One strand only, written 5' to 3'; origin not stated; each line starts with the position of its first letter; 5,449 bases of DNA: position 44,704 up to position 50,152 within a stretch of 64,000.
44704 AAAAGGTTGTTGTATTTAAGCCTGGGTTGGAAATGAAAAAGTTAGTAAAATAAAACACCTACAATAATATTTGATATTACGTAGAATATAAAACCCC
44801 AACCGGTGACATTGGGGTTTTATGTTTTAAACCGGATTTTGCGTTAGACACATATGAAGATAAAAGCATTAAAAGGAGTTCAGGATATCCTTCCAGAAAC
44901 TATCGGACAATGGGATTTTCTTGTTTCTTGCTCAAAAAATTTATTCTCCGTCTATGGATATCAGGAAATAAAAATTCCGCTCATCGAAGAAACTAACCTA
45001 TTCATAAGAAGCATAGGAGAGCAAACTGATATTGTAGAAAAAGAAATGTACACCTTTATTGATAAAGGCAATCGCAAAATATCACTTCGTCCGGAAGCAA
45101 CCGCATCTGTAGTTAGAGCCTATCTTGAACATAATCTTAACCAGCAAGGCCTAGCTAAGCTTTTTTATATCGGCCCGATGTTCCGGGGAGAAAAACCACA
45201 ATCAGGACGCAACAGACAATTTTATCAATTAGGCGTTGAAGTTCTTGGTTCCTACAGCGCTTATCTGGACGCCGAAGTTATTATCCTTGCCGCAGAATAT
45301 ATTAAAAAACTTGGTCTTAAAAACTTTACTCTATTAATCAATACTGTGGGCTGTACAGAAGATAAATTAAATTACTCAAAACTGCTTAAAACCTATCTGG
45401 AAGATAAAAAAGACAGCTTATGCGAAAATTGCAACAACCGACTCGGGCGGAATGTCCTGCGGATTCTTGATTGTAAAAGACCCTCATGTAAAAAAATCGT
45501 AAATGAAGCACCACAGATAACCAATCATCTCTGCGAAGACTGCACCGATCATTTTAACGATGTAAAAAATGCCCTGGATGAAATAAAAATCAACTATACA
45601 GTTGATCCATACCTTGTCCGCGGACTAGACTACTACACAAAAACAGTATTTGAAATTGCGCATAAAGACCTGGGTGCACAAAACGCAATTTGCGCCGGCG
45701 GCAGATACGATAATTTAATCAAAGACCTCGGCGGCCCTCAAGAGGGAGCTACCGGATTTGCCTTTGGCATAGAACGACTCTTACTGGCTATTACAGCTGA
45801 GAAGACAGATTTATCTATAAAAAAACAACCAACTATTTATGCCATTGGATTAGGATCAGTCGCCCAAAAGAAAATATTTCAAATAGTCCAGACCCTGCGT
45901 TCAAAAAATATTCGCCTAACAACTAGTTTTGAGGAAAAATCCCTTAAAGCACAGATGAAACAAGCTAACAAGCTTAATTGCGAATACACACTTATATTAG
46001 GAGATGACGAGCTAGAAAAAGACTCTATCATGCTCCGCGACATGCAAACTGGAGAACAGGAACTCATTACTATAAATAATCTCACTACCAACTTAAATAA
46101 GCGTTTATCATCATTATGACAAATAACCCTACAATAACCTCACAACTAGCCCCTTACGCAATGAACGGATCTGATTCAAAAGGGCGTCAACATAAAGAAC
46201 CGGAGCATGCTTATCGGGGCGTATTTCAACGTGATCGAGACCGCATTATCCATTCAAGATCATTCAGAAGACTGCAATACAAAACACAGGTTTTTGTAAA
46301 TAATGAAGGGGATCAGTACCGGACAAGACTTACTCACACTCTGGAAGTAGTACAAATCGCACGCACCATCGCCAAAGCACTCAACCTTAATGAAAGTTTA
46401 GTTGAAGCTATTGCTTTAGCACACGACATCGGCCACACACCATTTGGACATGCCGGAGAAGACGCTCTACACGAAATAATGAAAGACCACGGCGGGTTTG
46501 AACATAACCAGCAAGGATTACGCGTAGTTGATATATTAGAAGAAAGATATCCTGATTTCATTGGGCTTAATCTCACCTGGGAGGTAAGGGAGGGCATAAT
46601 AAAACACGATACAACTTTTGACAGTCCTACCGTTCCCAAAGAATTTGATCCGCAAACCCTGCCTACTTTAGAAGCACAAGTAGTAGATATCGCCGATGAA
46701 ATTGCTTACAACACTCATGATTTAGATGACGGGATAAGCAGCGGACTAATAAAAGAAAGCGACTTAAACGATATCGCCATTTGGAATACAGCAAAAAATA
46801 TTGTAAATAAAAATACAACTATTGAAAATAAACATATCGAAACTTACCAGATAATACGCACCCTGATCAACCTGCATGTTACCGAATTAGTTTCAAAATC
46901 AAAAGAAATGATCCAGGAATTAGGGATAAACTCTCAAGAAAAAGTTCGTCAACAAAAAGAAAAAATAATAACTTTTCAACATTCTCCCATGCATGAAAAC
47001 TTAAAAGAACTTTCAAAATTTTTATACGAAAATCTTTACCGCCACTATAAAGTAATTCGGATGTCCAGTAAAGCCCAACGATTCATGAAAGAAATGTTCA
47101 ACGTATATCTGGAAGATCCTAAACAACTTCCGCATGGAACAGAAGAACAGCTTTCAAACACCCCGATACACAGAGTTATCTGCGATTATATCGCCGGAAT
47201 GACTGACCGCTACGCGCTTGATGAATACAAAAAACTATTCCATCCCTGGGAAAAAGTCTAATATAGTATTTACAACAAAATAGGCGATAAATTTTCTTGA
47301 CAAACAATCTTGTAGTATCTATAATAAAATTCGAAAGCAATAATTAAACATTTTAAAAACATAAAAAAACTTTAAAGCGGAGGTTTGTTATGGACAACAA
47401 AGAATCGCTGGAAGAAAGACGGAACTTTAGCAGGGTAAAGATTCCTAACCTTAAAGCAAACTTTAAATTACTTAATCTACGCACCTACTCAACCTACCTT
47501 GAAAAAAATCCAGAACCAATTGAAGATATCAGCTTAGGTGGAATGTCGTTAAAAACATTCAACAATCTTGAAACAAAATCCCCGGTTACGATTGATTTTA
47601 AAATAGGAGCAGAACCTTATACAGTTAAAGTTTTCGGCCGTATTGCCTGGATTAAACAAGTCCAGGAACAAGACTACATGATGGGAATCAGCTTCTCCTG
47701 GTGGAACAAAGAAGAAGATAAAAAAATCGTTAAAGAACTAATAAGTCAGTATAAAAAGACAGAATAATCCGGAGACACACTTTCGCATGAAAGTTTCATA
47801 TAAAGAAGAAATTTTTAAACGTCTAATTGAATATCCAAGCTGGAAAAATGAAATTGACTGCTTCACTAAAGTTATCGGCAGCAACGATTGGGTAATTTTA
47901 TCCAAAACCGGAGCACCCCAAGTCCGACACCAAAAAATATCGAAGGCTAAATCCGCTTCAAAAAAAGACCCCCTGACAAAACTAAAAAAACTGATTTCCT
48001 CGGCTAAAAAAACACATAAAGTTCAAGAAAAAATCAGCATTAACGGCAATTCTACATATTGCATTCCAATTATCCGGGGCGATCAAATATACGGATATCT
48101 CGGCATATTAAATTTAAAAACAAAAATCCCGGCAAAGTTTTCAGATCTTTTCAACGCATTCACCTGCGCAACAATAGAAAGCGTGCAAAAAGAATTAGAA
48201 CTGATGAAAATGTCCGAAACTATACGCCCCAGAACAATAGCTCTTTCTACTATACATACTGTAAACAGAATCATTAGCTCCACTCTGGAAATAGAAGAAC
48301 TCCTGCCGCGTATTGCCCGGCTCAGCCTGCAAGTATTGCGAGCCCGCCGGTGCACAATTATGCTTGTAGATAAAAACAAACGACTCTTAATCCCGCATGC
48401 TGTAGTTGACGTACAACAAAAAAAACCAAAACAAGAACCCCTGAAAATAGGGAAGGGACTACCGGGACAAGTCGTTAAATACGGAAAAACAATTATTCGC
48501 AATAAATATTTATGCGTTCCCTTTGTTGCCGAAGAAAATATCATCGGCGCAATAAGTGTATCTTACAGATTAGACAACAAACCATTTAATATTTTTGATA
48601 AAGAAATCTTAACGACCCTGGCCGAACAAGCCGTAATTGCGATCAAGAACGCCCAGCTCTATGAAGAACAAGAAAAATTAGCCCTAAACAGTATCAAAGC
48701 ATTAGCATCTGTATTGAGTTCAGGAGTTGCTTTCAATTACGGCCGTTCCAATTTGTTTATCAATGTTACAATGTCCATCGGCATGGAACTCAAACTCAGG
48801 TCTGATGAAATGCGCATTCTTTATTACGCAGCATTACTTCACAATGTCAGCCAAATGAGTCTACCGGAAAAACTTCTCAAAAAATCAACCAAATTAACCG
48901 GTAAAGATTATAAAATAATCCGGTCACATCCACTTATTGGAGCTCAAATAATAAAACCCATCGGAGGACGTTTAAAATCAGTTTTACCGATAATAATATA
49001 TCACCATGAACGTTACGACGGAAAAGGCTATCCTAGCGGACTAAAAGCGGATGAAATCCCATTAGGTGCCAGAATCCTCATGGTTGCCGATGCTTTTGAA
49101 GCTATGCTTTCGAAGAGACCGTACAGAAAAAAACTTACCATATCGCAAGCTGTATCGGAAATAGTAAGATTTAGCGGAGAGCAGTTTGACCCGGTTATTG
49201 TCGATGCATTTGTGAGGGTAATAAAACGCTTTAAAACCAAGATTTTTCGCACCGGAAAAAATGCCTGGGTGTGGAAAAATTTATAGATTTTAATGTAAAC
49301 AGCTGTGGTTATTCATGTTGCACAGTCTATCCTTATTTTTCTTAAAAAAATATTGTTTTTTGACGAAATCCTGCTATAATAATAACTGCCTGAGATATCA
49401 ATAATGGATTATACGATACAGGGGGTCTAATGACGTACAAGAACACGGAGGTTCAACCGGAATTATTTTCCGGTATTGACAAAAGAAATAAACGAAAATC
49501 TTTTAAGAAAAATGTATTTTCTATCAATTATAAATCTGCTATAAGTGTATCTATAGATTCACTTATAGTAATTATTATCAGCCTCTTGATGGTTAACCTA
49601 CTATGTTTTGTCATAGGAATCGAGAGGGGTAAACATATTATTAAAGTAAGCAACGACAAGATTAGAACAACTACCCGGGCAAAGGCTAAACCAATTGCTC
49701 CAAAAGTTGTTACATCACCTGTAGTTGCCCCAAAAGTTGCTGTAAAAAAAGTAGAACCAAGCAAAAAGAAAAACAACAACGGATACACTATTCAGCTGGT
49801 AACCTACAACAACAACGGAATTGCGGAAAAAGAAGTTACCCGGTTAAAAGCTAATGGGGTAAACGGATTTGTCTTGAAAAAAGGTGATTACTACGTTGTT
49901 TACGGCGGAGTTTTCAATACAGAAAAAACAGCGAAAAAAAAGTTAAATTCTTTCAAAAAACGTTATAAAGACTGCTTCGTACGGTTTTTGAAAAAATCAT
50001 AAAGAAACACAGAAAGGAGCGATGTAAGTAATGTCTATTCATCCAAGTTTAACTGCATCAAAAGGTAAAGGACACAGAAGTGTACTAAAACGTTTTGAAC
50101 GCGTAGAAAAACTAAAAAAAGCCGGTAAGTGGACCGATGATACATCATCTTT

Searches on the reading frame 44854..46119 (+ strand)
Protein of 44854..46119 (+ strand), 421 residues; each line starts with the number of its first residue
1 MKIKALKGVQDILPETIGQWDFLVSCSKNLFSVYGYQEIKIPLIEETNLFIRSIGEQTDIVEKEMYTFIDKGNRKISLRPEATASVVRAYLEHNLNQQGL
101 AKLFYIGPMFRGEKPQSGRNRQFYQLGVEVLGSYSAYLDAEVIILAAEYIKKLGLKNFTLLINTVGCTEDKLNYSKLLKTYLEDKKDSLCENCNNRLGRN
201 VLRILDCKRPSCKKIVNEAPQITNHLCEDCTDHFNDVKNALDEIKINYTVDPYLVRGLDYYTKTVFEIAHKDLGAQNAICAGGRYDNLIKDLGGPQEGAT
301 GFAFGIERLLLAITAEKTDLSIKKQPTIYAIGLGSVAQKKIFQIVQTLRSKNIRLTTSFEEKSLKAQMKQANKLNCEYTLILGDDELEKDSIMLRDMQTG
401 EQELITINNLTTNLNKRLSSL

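Call 18: search_protein_families(library=pfam, proteins=[window:44854-46119:+], max_evalue=0.0001)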
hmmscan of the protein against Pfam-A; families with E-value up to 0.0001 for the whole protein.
window:44854-46119:+ (421 aa): 4 families
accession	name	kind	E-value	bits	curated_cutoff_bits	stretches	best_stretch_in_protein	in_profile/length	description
PF13393.11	tRNA-synt_His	-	5.9e-55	187.1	25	1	8-309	1-308/308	Histidyl-tRNA synthetase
PF00587.30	tRNA-synt_2b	-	4.2e-14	53.4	29.3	1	66-316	1-178/179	tRNA synthetase class II core domain (G, H, P, S and T)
PF03129.25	HGTP_anticodon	-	8.4e-12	45.5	21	1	337-416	14-93/94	Anticodon binding domain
PF00152.25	tRNA-synt_2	-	2e-06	27.6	25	0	98-153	89-140/308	tRNA synthetases class II (D, K and N)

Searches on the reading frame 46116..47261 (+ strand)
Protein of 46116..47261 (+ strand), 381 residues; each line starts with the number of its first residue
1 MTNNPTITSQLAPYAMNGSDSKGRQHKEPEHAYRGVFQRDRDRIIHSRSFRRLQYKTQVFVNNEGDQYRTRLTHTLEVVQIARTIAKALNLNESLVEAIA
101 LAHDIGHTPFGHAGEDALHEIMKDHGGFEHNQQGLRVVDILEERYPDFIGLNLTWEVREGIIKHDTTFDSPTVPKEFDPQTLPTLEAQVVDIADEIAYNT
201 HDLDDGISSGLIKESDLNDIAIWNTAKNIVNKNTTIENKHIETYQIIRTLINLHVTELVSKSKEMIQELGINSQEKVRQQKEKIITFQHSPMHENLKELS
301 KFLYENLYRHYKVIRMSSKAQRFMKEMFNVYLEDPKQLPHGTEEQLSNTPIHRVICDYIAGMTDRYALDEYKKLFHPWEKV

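Call 18: search_protein_families(library=pfam, proteins=[window:46116-47261:+], max_evalue=0.0001)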
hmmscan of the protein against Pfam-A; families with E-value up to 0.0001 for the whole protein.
window:46116-47261:+ (381 aa): 2 families
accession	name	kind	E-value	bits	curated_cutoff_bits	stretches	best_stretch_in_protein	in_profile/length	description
PF13286.11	HD_assoc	-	2.7e-25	89.2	22.2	1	291-373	6-91/91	Phosphohydrolase-associated domain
PF01966.28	HD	-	1e-16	61.7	22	1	71-197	1-114/116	HD domain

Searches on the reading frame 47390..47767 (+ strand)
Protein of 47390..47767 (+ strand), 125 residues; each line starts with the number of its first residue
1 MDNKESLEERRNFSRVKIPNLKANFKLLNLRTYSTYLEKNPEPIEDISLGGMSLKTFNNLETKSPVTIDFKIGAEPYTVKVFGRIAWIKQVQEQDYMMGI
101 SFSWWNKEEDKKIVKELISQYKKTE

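Call 20: search_protein_families(library=pfam, proteins=[window:47390-47767:+], max_evalue=0.0001)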
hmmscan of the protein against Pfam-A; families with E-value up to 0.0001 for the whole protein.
window:47390-47767:+ (125 aa): 1 family
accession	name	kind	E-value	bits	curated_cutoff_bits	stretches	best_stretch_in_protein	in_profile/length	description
PF07238.19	PilZ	-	1.9e-07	31.8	22.5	1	38-118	25-100/102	PilZ domain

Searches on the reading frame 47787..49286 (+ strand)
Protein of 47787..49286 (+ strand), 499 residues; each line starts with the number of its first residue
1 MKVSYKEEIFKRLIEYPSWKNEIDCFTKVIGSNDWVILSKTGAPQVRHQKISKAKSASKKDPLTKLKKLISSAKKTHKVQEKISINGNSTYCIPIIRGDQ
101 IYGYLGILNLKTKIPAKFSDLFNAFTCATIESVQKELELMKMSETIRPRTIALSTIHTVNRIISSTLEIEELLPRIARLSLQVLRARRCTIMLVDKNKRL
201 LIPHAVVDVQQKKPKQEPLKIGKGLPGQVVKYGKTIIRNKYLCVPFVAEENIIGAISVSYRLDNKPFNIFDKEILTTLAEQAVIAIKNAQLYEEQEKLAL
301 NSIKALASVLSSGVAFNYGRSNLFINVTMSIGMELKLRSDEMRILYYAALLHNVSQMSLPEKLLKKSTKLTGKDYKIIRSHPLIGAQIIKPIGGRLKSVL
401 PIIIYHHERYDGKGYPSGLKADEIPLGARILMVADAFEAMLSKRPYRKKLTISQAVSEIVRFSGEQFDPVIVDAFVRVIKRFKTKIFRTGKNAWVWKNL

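Call 18: search_protein_families(library=pfam, proteins=[window:47787-49286:+], max_evalue=0.0001)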
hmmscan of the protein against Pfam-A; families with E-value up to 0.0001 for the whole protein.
window:47787-49286:+ (499 aa): 5 families
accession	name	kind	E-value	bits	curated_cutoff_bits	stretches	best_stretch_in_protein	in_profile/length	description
PF13487.12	HD_5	-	2.3e-38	132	27.2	1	306-470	3-169/170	HD domain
PF01966.28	HD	-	2.2e-15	57.4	22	1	328-440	12-116/116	HD domain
PF13185.12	GAF_2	-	1.8e-12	48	28.6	1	167-286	2-135/136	GAF domain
PF01590.32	GAF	-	3.2e-10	41.1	22.4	1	169-286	2-133/133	GAF domain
PF13492.12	GAF_3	-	3.9e-09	37.4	27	1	169-288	2-129/129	GAF domain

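Call 63: search_protein_families(library=ncbifam, proteins=[window:47787-49286:+], max_evalue=0.00001)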
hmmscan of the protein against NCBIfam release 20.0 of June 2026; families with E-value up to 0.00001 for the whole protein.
window:47787-49286:+ (499 aa): 2 families
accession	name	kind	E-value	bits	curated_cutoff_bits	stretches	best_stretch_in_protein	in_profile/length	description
NF053512.1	nitric_RR_NosR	exception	1.6e-37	129.5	400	1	291-485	166-360/422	response regulator c-di-GMP phosphodiesterase, NosR family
NF047786.1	his_kin_MadS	equivalog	2.5e-07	30.2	500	1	194-303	85-191/434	MadS family sensor histidine kinase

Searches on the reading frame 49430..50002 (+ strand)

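Call 19: search_protein_families(library=pfam, proteins=[window:49430-50002:+], max_evalue=0.0001)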
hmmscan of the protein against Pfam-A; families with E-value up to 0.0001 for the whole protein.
window:49430-50002:+ (190 aa): 1 family
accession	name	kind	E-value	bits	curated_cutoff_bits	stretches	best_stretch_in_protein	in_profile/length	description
PF05036.18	SPOR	-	4.8e-10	40.1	21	1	116-185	2-75/76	SPOR domain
